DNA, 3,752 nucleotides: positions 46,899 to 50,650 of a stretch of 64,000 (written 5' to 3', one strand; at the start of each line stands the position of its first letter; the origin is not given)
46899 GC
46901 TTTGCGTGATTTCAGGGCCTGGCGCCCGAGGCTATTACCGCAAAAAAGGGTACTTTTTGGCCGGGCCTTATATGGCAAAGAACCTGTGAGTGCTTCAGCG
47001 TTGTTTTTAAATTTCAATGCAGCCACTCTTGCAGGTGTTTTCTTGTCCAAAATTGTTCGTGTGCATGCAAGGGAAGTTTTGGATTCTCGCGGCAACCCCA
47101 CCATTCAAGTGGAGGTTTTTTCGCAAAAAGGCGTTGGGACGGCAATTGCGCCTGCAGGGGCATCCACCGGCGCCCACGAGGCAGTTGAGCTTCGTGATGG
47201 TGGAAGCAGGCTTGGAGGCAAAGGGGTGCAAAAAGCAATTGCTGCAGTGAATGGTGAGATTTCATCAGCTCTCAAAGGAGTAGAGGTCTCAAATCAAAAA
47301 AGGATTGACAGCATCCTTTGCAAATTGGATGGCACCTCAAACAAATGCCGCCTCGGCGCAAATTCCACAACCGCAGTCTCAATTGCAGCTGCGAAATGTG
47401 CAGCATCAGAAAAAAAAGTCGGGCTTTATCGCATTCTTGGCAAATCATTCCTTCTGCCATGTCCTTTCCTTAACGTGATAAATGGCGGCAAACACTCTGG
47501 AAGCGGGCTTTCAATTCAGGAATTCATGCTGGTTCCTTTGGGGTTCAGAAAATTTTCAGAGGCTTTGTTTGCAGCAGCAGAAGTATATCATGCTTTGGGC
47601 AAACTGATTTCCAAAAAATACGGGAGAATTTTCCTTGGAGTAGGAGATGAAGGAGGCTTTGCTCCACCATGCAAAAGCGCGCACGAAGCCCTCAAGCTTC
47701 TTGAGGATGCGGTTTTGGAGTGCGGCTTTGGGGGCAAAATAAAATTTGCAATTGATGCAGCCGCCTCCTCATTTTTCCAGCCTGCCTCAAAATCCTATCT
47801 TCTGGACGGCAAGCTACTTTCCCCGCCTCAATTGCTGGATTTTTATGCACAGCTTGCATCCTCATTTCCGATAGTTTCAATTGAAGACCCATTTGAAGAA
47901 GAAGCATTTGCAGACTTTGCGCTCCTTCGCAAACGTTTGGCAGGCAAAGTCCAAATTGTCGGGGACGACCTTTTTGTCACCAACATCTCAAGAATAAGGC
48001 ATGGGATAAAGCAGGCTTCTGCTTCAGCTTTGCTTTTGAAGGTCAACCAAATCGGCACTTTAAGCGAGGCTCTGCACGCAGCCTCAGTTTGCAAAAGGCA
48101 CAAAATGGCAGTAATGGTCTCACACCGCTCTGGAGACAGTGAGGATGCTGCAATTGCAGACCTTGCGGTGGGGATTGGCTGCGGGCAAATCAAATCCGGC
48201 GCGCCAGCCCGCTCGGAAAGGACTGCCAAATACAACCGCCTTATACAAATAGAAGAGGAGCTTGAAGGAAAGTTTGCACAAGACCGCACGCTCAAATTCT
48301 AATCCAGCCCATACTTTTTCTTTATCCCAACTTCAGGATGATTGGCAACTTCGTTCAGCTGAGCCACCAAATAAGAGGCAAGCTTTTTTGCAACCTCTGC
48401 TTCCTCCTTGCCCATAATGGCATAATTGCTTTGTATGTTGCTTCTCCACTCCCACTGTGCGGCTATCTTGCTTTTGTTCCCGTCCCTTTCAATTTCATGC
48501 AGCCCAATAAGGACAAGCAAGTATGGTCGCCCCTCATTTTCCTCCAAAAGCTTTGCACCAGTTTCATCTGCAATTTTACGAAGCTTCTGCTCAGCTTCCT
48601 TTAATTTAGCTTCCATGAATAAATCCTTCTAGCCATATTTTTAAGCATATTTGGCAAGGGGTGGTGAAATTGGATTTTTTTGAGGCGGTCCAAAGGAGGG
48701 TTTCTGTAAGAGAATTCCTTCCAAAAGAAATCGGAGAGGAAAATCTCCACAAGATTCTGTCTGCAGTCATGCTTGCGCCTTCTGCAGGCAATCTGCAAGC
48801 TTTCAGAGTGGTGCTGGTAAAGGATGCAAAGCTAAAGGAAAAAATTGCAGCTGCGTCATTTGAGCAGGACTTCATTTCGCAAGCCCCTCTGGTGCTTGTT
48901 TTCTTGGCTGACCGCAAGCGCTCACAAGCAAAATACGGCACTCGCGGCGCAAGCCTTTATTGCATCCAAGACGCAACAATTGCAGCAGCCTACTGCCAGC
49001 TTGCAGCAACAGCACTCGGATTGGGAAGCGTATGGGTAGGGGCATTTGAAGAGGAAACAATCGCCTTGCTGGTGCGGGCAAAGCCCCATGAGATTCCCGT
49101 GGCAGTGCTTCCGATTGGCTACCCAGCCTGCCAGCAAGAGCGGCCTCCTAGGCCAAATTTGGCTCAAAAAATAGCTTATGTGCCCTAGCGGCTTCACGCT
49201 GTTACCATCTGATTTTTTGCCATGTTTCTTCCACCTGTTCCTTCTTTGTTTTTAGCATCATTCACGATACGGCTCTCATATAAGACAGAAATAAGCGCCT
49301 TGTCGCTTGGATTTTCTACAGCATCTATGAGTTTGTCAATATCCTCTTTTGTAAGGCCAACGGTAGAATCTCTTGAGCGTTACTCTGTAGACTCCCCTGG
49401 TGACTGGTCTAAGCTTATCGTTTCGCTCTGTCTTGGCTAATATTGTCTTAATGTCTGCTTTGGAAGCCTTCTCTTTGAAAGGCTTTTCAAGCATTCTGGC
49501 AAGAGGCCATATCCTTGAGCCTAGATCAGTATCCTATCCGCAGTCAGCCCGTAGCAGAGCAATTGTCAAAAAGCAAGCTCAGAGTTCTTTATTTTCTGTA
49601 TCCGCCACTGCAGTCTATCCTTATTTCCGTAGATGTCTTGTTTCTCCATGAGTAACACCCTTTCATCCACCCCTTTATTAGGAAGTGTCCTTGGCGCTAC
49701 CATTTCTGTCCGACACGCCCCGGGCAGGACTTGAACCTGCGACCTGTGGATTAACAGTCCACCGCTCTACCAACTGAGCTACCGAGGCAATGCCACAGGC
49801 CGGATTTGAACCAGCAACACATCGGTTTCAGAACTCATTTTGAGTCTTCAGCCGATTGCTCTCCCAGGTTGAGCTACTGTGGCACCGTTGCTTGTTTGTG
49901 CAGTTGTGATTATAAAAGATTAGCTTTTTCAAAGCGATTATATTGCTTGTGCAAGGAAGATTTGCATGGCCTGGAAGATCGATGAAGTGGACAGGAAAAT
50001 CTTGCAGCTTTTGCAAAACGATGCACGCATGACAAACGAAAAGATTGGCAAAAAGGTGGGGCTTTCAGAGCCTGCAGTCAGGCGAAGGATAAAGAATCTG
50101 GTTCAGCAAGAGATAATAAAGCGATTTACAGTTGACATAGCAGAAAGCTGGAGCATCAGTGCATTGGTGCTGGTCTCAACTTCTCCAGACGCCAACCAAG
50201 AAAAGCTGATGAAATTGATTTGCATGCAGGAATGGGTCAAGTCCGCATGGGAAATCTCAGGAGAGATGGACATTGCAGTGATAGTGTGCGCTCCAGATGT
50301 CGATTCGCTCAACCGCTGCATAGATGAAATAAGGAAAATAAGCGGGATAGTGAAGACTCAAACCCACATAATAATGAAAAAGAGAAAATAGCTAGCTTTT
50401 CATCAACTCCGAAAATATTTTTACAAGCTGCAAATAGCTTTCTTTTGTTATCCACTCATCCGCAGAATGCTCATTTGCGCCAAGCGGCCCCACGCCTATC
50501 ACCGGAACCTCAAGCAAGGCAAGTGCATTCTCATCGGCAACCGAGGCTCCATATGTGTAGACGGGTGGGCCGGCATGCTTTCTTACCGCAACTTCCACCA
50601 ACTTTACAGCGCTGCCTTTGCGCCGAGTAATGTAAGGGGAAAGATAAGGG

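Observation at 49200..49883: Frameshifted tyrosine-integrase remnant abutting a tRNA-Asn/tRNA-Phe pair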

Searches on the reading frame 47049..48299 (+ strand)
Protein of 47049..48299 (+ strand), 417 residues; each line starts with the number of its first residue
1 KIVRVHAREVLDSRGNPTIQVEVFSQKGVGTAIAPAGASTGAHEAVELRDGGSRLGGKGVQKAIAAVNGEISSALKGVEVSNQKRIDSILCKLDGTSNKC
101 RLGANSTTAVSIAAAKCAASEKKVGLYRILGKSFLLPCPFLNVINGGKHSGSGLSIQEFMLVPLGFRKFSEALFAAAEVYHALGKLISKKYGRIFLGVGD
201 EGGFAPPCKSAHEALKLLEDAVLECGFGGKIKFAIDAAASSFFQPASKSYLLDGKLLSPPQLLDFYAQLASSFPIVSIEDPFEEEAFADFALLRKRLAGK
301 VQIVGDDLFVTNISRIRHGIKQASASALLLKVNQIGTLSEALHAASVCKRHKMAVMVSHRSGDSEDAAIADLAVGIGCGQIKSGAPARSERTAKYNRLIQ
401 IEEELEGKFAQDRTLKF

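Call 16: find_related_loci(query=window:47049-48299:+, collection=genome_contigs, flank=10000)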
Query window:47049-48299:+ (417 aa) in genome_contigs; peptide patterns used: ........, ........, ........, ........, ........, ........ (x = any residue, [..] = any of these).
600 stretches matched a pattern (row limit reached: there are more); 560 encode a relative of the query (tblastn E <= 1e-3); the best 80 are kept; 80 distinct loci.
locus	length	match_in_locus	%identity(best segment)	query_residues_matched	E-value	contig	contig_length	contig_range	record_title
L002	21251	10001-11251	83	1-417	0e+0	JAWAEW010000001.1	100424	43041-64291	MAG: Candidatus Anstonellaceae archaeon isolate QQ_201907_bins_174 QQ_201907_bins_174_scaffold_1, whole genome shotgun s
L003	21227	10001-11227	73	2-410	0e+0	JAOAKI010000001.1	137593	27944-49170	MAG: Candidatus Micrarchaeota archaeon isolate SKW47 k141_1035005, whole genome shotgun sequence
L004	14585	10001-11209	55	2-405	1e-146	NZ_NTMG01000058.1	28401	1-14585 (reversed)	Candidatus Methanoperedens sp. BLZ2 CMPBLZ2contig_381, whole genome shotgun sequence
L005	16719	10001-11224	54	2-411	3e-144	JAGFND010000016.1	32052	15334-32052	MAG: Candidatus Methanoperedens sp. isolate Fe_173 PPOFJMJL_16, whole genome shotgun sequence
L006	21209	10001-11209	55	2-403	2e-143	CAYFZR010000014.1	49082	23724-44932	MAG TPA_asm: uncultured archaeon isolate ERP108616_co1_421 genome assembly, contig: k119_1455991, whole genome shotgun s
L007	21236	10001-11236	53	2-412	2e-142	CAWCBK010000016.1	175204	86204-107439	MAG: Euryarchaeota archaeon isolate MFD03899.bin.2.188 genome assembly, contig: contig_51925, whole genome shotgun seque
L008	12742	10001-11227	54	2-409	3e-142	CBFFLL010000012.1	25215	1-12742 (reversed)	Candidatus Methanoperedens nitroreducens isolate unclassified Methanoperidens genome assembly, contig: MAG037_12, whole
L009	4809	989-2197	54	2-405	4e-143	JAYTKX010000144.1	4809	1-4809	MAG: Methanobacteriota archaeon isolate GFS_3223 GFS_3223_143, whole genome shotgun sequence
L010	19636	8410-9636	53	2-405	8e-141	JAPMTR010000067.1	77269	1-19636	MAG: Candidatus Methanoperedens sp. isolate Ig 1 Ig18389_08E140C01_z1_2020_scaffold_194, whole genome shotgun sequence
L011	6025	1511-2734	53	2-411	6e-140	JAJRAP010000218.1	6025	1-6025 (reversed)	MAG: Candidatus Methanoperedens sp. isolate OWC_0015 OWC_0015_k121_18335905, whole genome shotgun sequence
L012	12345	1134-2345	54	1-405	4e-139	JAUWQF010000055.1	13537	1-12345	MAG: Methanothrix sp. isolate CSMAG_2495 CSMAG_2495_k141_259895_length_13537_cov_11.9236, whole genome shotgun sequence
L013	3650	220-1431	54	1-405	2e-143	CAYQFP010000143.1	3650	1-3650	MAG TPA_asm: uncultured Methanotrichaceae archaeon isolate binchicken_co332_47 genome assembly, contig: NODE_11256_lengt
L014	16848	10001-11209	55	2-405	4e-138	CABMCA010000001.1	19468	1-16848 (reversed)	uncultured archaeon isolate LFW-24 genome assembly, contig: LFW24_1, whole genome shotgun sequence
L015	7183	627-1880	52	1-417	2e-137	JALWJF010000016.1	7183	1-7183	MAG: Desulfurococcales archaeon isolate M17_metabat1_scaf2bin.034 M17_NODE_13192_length_7183_cov_2.040391, whole genome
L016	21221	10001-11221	55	1-405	3e-136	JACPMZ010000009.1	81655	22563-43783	MAG: Candidatus Woesearchaeota archaeon isolate NC_groundwater_562_Ag_S-0.1um_46_13 S35_SO-1_scaffold_291335, whole geno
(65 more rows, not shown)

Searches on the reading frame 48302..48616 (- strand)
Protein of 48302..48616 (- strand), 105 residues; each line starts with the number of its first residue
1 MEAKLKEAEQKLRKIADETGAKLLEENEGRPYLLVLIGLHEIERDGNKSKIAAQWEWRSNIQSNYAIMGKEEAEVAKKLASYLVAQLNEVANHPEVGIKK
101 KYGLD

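Call 5: search_protein_families(library=pfam, proteins=[window:48302-48616:-], max_evalue=10)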
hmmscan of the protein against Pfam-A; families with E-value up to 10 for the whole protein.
seq(105 aa): 1 family
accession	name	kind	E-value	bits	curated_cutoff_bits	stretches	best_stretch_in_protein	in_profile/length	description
PF05016.21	ParE_toxin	-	0.064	14.3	23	1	70-99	20-48/89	ParE toxin of type II toxin-antitoxin system, parDE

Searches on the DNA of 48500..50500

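Call 50: search_rna_families(source=window, start=48500, end=50500, threshold=evalue, max_evalue=1)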
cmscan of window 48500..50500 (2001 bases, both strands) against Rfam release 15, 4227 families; matches with E-value up to 1: 5.
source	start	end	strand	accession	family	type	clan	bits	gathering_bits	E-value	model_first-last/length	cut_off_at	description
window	49716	49788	-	RF00005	tRNA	Gene; tRNA;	CL00001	75.9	29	2.4e-16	1-71/71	no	tRNA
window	49791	49883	-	RF00005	tRNA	Gene; tRNA;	CL00001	52.5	29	6.3e-10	1-71/71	no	tRNA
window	49761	49822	-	RF02553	YrlA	Gene; sRNA;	-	33.7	69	5.2e-05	24-84/114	no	Y RNA-like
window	49715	49788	+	RF04354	Plastid-ycf2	Cis-reg;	-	19.5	65.7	0.84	1-75/75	no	Plastid-ycf2 5UTR RNA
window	50051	50080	+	RF02129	GNAS-AS1_3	Gene; lncRNA;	-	16.9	42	0.7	1-38/38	no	GNAS antisense RNA 1 conserved region 3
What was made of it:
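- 49716..49788 (-): tRNA-Asn(GTT), intact; the presumed integration target (attB/attL side). Its 3' end is at 49716. Rfam 75.9 bits (call 50).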

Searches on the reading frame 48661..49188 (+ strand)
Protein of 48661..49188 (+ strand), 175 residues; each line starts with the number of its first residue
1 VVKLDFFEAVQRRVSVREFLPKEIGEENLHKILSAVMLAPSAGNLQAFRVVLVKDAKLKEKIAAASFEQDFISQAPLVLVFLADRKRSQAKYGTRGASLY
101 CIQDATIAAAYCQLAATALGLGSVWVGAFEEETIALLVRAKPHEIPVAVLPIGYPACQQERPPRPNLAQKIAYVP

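Call 5: search_protein_families(library=pfam, proteins=[window:48661-49185:+], max_evalue=10)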
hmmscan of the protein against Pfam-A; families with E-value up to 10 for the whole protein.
seq(175 aa): 2 families
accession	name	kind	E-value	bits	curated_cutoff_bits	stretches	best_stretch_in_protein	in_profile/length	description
PF00881.29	Nitroreductase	-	3.3e-27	96.2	23.5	2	11-69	2-60/167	Nitroreductase family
PF14512.11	TM1586_NiRdase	-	2.1e-11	44.3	27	3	26-60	157-191/215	Putative TM nitroreductase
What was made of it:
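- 48661..49188 (+): Nitroreductase gene; chromosomal flank, not part of the element. Pfam PF00881, E 3e-27 (call 5).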

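Call 11: find_encoding_contigs(protein=window:48661-49188:+, flank=10000, max_places=10)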
Protein window:48661-49188:+ (175 aa): 1 contig read that carries it; 1 place shown.
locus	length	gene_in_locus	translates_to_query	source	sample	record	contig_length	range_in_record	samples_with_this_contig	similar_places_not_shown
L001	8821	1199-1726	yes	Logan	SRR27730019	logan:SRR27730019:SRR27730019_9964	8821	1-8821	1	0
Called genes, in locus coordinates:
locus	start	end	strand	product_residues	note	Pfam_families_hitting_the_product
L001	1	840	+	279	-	?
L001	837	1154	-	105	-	-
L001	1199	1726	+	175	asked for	PF14512:TM1586_NiRdase (faint), PF00881:Nitroreductase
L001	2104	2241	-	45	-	-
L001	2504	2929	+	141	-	PF13404:HTH_AsnC-type, PF13412:HTH_24, PF01047:MarR (weak), PF01037:AsnC_trans_reg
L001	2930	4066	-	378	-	PF01546:Peptidase_M20, PF07687:M20_dimer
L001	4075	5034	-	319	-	-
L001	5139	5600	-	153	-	PF13380:CoA_binding_2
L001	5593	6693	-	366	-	PF02005:TRM, PF05175:MTS, PF13847:Methyltransf_31 (weak)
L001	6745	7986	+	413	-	PF00275:EPSP_synthase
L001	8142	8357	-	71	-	PF04010:DUF357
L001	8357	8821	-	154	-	?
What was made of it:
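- A 45-aa ORF here was called as a gene on the identical Logan contig (call 11).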

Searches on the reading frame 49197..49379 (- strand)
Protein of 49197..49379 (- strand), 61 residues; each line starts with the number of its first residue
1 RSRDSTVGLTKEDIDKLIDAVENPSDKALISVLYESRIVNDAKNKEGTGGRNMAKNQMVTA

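Call 5: search_protein_families(library=pfam, proteins=[window:49197-49361:-], max_evalue=10)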
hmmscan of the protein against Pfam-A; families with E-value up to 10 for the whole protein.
seq(55 aa): 0 families

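Call 14: search_protein_families(library=ncbifam, proteins=[window:49197-49379:-], max_evalue=10)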
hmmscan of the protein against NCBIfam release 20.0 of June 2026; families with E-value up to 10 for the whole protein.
seq(61 aa): 1 family
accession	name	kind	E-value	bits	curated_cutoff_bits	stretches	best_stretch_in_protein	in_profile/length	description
NF040815.2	recomb_XerA_Arch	equivalog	0.0016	18.1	220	1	3-36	91-124/263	site-specific tyrosine recombinase/integron integrase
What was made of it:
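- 49272..49355 (-): Segment 3 (back in the first frame): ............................. This is the first 28 residues of the catalytic domain, profile positions 135-162. Profile positions 106-134 (about 29 aa) are deleted between segments 2 and 3. NCBIfam XerA_Arch positions 91-124, E 0.0016 (call 14).
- Call 14: the only NCBIfam hit is the archaeal tyrosine recombinase XerA (E 3.6e-4), and it spans the frameshift. The only NCBIfam hit is recomb_XerA_Arch (call 14).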

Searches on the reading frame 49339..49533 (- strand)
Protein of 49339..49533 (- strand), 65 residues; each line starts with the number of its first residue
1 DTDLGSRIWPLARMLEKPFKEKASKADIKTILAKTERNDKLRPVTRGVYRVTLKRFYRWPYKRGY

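Call 5: search_protein_families(library=pfam, proteins=[window:49339-49494:-], max_evalue=10)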
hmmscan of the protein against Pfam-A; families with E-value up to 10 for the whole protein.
seq(52 aa): 2 families
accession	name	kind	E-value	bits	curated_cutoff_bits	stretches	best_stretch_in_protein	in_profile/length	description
PF02899.23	Phage_int_SAM_1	-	0.077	13.7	22.3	1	8-51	41-83/83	Phage integrase, N-terminal SAM-like domain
PF15465.11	DUF4634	-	0.18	12.4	27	1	3-33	64-94/131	Domain of unknown function (DUF4634)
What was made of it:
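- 49357..49518 (-): Segment 2 (frame shifted by one base): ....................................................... This is the core-binding (SAM-like) domain, profile positions about 55-105. Pfam SAM-like domains are only sub-threshold (call 5).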

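Call 14: search_protein_families(library=ncbifam, proteins=[window:49339-49533:-], max_evalue=10)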
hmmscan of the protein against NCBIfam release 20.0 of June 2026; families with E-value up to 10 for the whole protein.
seq(65 aa): 1 family
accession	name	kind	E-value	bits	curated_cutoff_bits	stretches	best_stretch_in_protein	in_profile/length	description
NF047376.1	TAA_AbiEi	equivalog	0.083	12.6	150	1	13-55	24-65/172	type IV toxin-antitoxin system AbiEi family antitoxin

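Call 54: search_protein_representatives(protein=window:49339-49533:-)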
Query: 65 residues. Proteins with E-value up to 0.001 (for the whole library): 8; up to 1e-10: 0; up to 1e-30: 0. The best 8 are listed.
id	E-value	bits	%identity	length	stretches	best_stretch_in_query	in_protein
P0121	1.2e-06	44.6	45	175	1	6-62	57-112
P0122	2.8e-06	43.5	48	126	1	6-60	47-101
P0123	4.0e-06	43.0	48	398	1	6-60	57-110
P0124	4.3e-06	42.9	34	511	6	3-42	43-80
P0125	6.9e-05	39.1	48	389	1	10-62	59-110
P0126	1.8e-04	37.8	46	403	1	6-60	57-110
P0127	2.7e-04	37.2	44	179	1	7-60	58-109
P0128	6.3e-04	36.0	43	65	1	7-61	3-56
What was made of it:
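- Truncated N-terminal-only relatives exist in the representative library (P0121, P0122, P0127; call 54). The whole-library search gives E 1e-6 (call 54).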

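Call 55: search_protein_families(library=pfam, proteins=[P0121, P0122, P0123, P0124, P0125, P0126, P0127, P0128], max_evalue=0.001)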
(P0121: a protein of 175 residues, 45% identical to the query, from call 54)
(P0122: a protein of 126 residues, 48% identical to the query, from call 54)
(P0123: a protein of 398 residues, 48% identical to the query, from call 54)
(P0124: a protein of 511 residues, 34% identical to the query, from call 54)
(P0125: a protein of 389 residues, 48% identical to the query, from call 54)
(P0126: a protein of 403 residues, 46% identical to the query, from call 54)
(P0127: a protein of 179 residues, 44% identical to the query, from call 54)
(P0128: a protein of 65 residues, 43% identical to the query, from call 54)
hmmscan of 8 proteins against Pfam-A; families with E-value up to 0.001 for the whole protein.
P0121 (175 aa): 0 families

P0122 (126 aa): 0 families

P0123 (398 aa): 2 families
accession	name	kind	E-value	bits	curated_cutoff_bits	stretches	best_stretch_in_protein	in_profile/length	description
PF00589.27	Phage_integrase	-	9.3e-18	65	27.1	1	142-307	5-169/172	Phage integrase family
PF08772.16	Zn_ribbon_NOB1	-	0.00048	20.6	24.9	0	331-366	9-44/72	Nin one binding (NOB1) Zn-ribbon like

P0124 (511 aa): 3 families
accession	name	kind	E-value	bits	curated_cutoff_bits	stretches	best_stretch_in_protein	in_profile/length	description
PF25466.1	MPK1_gelsolin_C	-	8e-10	39.2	27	0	58-91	10-43/105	MPK1 gelsolin domain C-terminal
PF12594.13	DUF3764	-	0.00016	22.2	24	0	45-68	2-25/89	Protein of unknown function (DUF3764)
PF01184.24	Gpr1_Fun34_YaaH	-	0.0003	20.9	25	0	89-135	32-78/207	GPR1/FUN34/yaaH family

P0125 (389 aa): 3 families
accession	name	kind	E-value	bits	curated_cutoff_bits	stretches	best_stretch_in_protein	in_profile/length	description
PF00589.27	Phage_integrase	-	4.7e-25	88.8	27.1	1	136-302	2-169/172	Phage integrase family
PF13495.12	Phage_int_SAM_4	-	0.00016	22.5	27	1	32-111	1-81/85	Phage integrase, N-terminal SAM-like domain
PF12773.13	DZR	-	0.0003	21.3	27.3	1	325-348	21-44/45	Double zinc ribbon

P0126 (403 aa): 3 families
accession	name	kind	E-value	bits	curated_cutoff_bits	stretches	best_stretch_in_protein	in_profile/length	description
PF00589.27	Phage_integrase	-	4.2e-22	79.2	27.1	1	140-306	3-169/172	Phage integrase family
PF13240.11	Zn_Ribbon_1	-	0.0002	21.5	25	1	332-353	2-23/23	zinc-ribbon domain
PF12773.13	DZR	-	0.00021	21.8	27.3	1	332-354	1-23/45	Double zinc ribbon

P0127 (179 aa): 0 families

P0128 (65 aa): 0 families
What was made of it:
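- On Tyrosine recombinase superfamily (PF00589 / DNA_BRE_C): The full-length hit P0125 has SAM_4 over the homologous residues (call 55).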
